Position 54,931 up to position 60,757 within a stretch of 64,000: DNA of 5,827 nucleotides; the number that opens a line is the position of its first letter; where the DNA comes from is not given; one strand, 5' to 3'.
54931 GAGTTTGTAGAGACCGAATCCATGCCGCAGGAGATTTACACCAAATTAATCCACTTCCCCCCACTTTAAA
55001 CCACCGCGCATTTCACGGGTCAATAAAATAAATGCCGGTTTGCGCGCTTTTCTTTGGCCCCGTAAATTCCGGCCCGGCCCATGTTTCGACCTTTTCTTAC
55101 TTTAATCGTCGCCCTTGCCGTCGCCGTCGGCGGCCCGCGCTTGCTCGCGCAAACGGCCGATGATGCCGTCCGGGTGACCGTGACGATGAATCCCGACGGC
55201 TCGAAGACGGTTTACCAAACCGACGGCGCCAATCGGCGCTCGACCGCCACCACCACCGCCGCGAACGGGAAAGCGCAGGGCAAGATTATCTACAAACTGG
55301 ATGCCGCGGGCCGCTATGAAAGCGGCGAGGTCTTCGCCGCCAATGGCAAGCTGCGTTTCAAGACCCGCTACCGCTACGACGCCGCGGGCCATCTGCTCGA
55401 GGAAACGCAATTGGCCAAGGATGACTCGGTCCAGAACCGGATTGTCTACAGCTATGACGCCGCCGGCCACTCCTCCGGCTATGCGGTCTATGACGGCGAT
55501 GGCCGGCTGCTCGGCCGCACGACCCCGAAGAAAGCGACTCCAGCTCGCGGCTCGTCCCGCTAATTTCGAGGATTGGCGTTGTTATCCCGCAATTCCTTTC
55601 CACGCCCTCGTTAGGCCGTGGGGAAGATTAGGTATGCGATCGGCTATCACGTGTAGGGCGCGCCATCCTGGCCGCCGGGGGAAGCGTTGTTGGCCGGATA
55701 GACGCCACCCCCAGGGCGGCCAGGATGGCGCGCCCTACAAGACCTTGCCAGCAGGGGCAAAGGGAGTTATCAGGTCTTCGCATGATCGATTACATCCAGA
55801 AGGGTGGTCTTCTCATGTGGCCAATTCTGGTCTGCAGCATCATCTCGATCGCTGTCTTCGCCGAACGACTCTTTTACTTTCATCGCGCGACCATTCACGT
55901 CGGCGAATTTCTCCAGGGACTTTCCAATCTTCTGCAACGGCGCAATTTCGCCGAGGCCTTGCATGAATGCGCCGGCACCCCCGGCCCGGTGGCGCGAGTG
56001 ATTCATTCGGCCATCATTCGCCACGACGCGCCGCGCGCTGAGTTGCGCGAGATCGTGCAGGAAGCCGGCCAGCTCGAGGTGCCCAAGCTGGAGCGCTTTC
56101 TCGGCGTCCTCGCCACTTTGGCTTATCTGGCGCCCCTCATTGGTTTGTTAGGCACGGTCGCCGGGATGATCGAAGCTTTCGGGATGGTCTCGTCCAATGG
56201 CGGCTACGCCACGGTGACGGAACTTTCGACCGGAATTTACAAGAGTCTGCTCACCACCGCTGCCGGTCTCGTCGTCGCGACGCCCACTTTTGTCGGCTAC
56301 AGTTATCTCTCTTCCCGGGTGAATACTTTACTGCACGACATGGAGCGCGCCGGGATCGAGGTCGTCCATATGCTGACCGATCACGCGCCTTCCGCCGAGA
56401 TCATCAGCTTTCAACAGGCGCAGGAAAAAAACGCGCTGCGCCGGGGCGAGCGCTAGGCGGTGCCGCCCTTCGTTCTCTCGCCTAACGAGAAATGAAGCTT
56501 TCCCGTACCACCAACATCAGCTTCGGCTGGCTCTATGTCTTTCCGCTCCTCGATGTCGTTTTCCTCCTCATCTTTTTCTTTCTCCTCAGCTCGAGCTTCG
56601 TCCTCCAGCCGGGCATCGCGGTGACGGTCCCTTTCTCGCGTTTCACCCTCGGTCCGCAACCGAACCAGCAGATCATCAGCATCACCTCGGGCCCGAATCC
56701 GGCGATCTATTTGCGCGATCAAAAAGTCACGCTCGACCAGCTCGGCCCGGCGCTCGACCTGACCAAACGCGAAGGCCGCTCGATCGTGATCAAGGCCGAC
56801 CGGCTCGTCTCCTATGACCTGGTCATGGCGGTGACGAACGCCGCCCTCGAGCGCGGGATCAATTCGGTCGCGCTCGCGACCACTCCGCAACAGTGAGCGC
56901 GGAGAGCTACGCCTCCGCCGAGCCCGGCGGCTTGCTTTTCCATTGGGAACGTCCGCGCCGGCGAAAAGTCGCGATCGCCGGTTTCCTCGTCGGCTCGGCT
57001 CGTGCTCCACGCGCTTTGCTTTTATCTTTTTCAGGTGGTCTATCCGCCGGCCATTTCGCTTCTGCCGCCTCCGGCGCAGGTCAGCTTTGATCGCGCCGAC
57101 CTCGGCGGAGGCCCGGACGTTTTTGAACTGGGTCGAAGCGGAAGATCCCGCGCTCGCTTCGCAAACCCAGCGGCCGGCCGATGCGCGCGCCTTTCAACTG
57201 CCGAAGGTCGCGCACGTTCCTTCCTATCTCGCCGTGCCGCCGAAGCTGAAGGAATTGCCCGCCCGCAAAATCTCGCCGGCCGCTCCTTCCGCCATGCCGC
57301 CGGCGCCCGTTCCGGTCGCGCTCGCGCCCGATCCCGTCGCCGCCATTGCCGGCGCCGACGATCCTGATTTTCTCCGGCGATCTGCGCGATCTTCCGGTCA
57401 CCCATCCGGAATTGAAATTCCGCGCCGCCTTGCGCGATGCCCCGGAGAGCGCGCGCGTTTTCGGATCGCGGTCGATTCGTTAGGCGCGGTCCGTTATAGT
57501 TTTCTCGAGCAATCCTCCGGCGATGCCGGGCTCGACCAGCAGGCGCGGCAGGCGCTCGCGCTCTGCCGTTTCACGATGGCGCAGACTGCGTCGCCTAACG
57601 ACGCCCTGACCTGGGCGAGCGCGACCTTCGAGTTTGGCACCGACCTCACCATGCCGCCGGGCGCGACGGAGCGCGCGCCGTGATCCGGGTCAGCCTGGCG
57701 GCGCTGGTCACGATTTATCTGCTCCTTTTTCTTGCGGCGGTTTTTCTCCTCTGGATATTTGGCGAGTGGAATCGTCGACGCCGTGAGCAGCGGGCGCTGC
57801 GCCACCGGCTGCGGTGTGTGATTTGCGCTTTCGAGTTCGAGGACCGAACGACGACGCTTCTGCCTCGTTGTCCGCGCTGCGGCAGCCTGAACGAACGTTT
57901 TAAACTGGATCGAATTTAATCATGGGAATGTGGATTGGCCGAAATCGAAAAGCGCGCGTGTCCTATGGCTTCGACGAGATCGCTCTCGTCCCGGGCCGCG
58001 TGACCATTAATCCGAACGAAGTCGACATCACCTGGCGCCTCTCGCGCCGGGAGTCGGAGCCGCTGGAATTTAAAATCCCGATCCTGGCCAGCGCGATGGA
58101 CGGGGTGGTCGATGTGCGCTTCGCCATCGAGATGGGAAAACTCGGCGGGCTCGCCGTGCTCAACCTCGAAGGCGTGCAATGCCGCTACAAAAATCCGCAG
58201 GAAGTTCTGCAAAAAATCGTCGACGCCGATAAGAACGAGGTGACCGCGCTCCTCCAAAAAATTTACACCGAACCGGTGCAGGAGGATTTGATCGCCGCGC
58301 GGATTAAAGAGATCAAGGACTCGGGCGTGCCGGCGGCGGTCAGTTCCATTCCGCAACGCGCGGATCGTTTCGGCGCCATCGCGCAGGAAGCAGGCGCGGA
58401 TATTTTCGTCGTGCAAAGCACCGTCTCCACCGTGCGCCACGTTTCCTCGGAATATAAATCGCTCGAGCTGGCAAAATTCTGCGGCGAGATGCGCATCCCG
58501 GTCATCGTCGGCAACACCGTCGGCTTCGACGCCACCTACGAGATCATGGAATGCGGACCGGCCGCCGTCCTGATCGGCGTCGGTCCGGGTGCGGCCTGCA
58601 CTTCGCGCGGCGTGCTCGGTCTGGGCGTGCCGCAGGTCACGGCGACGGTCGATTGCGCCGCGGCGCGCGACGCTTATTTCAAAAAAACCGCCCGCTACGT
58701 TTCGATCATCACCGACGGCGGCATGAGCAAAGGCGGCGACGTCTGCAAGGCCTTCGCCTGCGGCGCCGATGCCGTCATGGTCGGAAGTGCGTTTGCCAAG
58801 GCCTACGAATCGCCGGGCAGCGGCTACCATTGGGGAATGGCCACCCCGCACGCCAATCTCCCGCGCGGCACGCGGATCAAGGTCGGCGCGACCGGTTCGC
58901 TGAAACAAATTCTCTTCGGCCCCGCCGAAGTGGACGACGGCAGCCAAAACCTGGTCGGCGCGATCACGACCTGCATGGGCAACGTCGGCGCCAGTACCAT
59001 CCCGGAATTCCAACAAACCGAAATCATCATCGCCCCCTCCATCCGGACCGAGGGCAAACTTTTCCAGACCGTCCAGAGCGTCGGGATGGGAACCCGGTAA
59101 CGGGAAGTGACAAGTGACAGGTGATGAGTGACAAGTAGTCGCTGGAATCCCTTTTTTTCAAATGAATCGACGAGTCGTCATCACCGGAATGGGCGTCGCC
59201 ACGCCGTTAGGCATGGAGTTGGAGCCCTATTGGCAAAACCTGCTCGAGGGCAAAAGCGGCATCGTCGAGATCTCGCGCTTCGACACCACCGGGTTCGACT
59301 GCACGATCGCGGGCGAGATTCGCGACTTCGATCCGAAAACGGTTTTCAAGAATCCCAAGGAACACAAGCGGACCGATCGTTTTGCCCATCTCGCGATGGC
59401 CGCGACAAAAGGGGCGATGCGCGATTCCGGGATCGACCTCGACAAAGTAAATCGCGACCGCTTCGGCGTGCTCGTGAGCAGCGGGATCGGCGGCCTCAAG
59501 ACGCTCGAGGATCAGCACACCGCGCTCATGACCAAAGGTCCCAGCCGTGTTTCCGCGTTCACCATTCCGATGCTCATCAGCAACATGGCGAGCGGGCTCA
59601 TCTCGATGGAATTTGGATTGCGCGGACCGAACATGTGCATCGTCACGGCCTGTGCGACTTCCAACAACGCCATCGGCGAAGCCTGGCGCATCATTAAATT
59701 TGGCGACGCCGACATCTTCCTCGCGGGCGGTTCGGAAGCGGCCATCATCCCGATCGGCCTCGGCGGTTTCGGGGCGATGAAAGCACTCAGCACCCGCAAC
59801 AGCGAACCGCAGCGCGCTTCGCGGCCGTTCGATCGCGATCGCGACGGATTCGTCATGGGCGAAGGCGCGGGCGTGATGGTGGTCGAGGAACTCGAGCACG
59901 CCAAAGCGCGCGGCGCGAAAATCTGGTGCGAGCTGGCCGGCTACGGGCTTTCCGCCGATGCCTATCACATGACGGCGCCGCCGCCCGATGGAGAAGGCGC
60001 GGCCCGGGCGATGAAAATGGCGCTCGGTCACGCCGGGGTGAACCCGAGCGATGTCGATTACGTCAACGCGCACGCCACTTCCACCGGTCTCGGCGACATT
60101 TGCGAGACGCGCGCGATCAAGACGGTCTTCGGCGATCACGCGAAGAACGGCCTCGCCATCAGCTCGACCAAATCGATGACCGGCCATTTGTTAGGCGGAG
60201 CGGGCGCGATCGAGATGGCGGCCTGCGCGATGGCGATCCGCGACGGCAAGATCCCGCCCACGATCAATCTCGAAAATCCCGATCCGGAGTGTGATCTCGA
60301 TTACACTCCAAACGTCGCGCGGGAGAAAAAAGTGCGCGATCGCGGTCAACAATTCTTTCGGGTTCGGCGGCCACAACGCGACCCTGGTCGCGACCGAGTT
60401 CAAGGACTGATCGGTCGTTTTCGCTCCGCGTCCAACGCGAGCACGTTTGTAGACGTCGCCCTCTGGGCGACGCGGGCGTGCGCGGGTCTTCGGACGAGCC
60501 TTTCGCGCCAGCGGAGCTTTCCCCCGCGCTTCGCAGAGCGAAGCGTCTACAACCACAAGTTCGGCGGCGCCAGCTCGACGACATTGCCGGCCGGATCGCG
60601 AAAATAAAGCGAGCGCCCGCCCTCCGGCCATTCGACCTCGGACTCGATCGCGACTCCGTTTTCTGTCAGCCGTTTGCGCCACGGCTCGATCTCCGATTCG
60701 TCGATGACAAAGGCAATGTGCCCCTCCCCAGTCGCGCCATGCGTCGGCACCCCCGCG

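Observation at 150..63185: Hyper-abundant 9-mer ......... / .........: about one copy per kb, strand-symmetric and frame-independent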

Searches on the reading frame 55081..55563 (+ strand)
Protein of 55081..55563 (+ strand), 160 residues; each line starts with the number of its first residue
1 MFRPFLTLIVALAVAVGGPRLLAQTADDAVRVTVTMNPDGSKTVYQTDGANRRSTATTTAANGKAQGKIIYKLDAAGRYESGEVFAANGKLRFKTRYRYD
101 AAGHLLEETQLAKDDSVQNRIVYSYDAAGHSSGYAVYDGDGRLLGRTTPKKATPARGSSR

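Call 22: search_protein_families(library=pfam, proteins=[window:55081-55563:+], max_evalue=0.0001)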
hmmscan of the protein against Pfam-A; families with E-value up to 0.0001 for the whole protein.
window:55081-55563:+ (160 aa): 1 family
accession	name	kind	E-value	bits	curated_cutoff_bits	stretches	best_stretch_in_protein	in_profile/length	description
PF05593.20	RHS_repeat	-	8.6e-09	36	22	0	91-109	17-32/38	RHS Repeat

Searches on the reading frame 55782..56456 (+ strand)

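Call 22: search_protein_families(library=pfam, proteins=[window:55782-56456:+], max_evalue=0.0001)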
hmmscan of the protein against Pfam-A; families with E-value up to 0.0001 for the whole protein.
window:55782-56456:+ (224 aa): 1 family
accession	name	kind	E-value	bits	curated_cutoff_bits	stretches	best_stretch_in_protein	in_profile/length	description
PF01618.21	MotA_ExbB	-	9.2e-28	97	22.9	1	72-188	8-126/127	MotA/TolQ/ExbB proton channel family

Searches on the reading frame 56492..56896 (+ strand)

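Call 22: search_protein_families(library=pfam, proteins=[window:56492-56896:+], max_evalue=0.0001)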
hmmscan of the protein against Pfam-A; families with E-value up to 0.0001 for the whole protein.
window:56492-56896:+ (134 aa): 1 family
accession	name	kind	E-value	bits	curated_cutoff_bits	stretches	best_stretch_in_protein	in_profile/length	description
PF02472.21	ExbD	-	3.3e-19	69.6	25.4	1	16-132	10-127/128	Biopolymer transport protein ExbD/TolR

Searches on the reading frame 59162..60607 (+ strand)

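Call 8: search_protein_families(library=pfam, proteins=[window:59162-60607:+])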
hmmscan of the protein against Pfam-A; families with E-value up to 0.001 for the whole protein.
window:59162-60607:+ (481 aa): 3 families
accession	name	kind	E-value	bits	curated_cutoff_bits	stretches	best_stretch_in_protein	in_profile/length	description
PF00109.32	ketoacyl-synt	-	1.4e-66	225.1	20.8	1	3-247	2-252/252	Beta-ketoacyl synthase, N-terminal domain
PF02801.28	Ketoacyl-synt_C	-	3.7e-41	140.3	20.8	1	256-371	2-119/119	Beta-ketoacyl synthase, C-terminal domain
PF00108.29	Thiolase_N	-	8.3e-07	29.1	26.4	1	155-192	76-113/260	Thiolase, N-terminal domain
